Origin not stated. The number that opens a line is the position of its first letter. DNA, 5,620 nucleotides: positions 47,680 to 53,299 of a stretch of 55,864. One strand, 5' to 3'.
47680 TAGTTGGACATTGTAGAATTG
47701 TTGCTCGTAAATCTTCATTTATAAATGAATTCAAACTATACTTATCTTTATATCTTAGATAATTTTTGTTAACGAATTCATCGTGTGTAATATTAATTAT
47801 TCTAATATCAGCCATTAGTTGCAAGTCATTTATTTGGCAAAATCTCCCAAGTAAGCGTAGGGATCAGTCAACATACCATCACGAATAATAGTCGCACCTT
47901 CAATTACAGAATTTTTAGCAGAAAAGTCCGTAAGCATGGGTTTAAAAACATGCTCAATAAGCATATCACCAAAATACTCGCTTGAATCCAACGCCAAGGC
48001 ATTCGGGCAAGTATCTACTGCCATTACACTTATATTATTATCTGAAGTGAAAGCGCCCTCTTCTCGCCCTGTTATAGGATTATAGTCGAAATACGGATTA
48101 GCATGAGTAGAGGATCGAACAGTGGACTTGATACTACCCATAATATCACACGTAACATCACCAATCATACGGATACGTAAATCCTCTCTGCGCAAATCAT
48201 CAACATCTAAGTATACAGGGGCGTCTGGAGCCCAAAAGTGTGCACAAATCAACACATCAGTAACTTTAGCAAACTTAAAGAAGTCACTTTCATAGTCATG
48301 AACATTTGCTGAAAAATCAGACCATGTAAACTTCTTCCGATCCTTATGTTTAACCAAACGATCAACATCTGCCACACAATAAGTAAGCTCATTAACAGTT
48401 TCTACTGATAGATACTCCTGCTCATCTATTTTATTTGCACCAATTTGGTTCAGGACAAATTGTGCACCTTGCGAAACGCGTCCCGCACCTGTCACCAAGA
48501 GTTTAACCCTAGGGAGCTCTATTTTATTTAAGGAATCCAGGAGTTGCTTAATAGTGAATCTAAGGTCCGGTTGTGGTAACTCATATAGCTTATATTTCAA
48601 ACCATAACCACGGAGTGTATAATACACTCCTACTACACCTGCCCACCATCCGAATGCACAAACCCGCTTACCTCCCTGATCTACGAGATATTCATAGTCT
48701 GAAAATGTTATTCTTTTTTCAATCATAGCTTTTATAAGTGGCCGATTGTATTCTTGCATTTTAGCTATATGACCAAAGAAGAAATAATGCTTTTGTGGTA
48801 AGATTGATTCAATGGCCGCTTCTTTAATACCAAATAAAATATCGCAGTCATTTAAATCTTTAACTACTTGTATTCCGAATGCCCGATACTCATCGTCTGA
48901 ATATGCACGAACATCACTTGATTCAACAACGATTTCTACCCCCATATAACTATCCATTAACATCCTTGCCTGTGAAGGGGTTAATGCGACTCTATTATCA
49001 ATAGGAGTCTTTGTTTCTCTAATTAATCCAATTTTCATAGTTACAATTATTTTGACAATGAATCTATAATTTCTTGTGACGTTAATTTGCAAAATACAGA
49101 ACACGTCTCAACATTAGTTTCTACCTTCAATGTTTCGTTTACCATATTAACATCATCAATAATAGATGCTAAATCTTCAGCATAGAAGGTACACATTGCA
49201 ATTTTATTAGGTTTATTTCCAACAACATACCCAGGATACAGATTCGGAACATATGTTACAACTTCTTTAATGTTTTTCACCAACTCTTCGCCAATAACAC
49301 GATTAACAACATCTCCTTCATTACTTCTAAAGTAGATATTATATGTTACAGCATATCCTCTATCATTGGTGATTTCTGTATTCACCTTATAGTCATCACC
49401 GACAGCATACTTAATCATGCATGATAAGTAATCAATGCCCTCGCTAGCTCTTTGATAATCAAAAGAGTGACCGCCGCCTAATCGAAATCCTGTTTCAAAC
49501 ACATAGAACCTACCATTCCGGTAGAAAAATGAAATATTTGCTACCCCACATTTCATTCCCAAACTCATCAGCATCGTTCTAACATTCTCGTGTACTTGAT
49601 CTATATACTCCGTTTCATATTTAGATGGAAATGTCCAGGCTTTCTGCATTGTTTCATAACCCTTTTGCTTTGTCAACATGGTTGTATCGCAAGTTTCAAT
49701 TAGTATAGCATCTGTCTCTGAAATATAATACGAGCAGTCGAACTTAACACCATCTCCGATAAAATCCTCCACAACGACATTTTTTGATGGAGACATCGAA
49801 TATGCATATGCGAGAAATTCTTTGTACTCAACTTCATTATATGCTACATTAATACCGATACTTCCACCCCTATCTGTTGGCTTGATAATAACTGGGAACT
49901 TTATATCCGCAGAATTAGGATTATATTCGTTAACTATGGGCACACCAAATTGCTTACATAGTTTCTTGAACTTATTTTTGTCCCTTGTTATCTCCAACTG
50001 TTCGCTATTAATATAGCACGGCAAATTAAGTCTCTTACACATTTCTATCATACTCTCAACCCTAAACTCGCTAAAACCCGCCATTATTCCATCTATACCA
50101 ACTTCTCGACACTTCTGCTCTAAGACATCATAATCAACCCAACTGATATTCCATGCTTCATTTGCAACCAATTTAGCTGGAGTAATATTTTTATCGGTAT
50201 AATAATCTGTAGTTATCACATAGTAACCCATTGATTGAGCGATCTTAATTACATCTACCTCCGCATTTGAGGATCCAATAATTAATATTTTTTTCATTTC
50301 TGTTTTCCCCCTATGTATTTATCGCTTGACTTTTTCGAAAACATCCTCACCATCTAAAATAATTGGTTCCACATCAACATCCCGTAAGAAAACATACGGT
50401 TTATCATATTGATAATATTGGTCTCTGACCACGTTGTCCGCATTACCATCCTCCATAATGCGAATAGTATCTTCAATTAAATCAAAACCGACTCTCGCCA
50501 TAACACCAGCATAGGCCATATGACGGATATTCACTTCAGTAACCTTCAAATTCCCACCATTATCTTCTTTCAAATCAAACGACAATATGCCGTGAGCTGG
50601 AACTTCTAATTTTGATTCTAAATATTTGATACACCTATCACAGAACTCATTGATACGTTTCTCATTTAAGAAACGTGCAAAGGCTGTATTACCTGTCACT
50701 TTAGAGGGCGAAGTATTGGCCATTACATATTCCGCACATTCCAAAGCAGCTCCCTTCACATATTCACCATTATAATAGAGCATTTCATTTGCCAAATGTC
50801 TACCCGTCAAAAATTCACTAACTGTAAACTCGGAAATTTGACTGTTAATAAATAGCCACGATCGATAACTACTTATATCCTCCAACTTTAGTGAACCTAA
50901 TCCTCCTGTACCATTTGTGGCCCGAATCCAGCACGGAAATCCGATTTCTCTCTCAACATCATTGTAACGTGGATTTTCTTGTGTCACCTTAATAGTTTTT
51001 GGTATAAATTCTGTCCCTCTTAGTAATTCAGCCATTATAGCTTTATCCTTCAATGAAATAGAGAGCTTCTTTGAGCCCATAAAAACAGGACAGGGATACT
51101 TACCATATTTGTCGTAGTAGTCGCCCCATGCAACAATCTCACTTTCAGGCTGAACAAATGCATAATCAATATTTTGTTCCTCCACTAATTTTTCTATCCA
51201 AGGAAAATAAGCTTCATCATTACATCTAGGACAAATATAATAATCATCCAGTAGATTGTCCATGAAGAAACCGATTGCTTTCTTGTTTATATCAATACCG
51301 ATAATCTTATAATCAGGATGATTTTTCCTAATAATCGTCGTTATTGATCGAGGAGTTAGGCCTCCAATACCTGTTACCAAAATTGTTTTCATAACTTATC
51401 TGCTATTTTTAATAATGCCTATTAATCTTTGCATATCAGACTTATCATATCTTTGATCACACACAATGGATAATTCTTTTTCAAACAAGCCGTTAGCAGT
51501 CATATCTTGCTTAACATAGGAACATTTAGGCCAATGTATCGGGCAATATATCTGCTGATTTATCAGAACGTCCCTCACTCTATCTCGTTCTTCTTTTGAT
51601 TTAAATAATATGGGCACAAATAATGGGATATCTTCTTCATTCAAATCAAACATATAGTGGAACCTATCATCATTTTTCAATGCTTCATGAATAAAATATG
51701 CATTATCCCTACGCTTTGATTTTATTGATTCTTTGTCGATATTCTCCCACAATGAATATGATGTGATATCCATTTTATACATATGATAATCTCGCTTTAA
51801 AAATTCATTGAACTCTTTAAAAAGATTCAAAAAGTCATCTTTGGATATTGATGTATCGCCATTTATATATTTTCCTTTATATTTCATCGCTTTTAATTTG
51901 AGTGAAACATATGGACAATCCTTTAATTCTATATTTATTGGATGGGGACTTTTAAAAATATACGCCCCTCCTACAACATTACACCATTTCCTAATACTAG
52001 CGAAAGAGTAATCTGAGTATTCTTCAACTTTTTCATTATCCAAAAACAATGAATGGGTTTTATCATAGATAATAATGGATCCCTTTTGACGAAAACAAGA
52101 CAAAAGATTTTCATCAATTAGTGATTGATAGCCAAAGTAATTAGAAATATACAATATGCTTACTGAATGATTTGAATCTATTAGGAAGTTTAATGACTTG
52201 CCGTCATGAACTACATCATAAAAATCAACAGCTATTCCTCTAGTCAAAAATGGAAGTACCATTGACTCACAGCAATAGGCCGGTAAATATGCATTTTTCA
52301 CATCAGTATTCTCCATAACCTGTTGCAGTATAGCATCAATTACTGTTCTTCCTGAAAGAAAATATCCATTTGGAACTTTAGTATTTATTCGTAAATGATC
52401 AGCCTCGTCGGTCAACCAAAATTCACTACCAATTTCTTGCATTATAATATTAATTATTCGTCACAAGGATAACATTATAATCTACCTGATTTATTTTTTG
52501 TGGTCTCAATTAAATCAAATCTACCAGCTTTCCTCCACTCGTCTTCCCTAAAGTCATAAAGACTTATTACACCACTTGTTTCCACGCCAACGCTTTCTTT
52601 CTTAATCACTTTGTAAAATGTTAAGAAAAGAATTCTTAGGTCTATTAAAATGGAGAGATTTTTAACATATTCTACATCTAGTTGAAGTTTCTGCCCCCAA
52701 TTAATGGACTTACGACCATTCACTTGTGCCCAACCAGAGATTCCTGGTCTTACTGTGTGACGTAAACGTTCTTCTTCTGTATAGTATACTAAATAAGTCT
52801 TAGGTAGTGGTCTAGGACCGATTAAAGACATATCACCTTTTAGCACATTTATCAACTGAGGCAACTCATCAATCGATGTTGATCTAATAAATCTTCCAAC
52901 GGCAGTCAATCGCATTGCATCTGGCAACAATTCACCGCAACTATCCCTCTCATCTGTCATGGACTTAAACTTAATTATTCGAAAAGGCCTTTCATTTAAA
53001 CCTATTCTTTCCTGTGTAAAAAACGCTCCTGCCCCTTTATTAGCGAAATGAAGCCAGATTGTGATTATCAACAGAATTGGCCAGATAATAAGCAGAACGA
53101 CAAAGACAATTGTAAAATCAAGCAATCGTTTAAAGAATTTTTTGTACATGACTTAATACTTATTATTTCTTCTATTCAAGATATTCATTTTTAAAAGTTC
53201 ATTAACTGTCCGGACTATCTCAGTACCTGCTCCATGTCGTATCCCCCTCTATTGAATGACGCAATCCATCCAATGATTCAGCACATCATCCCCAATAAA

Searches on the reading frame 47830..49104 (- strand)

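Call 63: search_protein_families(library=pfam, proteins=[window:47830-49104:-], max_evalue=0.0001)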
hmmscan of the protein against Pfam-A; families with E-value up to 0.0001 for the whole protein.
window:47830-49104:- (424 aa): 1 family
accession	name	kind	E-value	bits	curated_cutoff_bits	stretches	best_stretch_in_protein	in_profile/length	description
PF05222.21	AlaDh_PNT_N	-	2.6e-20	73.5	30.4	1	27-157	2-135/136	Alanine dehydrogenase/PNT, N-terminal domain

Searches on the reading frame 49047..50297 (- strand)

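Call 63: search_protein_families(library=pfam, proteins=[window:49047-50297:-], max_evalue=0.0001)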
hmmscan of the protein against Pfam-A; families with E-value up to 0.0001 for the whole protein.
window:49047-50297:- (416 aa): 3 families
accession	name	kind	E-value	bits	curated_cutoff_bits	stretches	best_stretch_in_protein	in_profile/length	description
PF07478.18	Dala_Dala_lig_C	-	1.7e-10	41.2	24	1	130-268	33-171/204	D-ala D-ala ligase C-terminus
PF02786.22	CPSase_L_D2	-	2.7e-08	34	19.8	1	106-301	1-206/211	Carbamoyl-phosphate synthase L chain, ATP binding domain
PF13535.11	ATP-grasp_4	-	3.6e-07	30.4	27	1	132-275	1-155/160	ATP-grasp domain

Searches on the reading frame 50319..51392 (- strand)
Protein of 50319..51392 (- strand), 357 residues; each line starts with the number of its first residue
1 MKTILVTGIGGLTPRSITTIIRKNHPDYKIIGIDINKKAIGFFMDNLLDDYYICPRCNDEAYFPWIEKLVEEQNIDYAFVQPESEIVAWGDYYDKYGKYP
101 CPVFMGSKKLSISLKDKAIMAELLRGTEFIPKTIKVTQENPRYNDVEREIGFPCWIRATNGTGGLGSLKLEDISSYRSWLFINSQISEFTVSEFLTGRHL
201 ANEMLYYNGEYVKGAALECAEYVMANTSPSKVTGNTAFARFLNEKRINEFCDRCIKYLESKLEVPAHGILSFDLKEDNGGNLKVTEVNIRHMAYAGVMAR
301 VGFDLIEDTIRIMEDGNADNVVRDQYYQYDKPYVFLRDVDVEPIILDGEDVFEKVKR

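Call 63: search_protein_families(library=pfam, proteins=[window:50319-51392:-], max_evalue=0.0001)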
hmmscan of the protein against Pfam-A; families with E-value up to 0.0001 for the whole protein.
window:50319-51392:- (357 aa): 1 family
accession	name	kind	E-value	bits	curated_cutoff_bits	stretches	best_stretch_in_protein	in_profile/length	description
PF02786.22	CPSase_L_D2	-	4.8e-06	26.7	19.8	1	127-313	14-203/211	Carbamoyl-phosphate synthase L chain, ATP binding domain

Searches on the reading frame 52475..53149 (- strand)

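Call 63: search_protein_families(library=pfam, proteins=[window:52475-53149:-], max_evalue=0.0001)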
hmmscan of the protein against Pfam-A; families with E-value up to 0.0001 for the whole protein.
window:52475-53149:- (224 aa): 1 family
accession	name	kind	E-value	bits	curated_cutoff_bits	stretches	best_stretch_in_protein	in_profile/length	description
PF02397.22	Bac_transf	-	7.8e-60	201.9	27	1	7-183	1-179/179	Bacterial sugar transferase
